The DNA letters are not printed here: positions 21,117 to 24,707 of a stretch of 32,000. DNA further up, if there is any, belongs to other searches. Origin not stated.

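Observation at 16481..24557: Minimal type IV pilus-like / adhesion gene set with no platform protein or prepilin peptidase in cis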

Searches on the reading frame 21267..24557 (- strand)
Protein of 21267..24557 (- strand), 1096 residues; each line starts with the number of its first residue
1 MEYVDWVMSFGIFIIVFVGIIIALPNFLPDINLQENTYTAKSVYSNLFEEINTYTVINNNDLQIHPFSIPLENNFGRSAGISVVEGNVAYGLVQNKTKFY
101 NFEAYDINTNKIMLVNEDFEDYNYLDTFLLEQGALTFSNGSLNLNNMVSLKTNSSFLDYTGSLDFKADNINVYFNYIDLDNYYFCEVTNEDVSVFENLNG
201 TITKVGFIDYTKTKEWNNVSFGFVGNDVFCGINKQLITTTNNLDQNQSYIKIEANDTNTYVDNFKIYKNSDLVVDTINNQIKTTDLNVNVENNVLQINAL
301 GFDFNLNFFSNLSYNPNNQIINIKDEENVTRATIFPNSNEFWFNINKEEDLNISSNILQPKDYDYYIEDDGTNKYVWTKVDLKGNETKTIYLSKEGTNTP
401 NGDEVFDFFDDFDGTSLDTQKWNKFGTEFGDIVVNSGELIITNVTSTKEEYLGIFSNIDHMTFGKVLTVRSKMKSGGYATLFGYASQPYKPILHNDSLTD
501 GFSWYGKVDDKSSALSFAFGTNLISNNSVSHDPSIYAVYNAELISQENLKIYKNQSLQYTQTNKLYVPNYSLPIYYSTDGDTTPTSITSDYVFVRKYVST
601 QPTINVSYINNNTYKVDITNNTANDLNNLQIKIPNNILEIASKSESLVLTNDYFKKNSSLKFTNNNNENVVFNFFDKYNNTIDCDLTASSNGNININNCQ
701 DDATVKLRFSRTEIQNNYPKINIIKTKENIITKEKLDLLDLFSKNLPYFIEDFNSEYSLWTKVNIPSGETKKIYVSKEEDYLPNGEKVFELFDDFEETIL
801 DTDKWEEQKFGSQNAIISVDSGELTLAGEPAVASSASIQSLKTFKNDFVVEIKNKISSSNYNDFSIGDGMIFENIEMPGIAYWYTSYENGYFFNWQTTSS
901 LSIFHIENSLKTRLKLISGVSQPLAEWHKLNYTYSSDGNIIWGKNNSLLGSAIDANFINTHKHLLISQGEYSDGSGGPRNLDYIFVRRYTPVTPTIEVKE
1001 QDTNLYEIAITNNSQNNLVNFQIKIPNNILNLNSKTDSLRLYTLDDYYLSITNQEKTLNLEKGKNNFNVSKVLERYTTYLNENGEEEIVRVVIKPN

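Call 6: search_protein_families(library=pfam, proteins=[window:21267-24557:-], max_evalue=0.1)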
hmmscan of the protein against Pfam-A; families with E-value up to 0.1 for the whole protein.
window:21267-24557:- (1096 aa): 1 family
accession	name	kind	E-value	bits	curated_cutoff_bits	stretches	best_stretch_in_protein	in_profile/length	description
PF10102.14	DUF2341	-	5.9e-19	68.7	23.4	2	364-423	16-82/84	Domain of unknown function (DUF2341)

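Call 9: search_protein_families(library=ncbifam, proteins=[window:21267-24557:-], max_evalue=0.1)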
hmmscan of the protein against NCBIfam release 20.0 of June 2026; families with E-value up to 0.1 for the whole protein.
window:21267-24557:- (1096 aa): 0 families

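Call 60: search_solved_structures(query=window:21267-24557:-, max_evalue=1)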
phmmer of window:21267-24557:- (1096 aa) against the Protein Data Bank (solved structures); distinct sequences matched with E-value up to 1: 0.
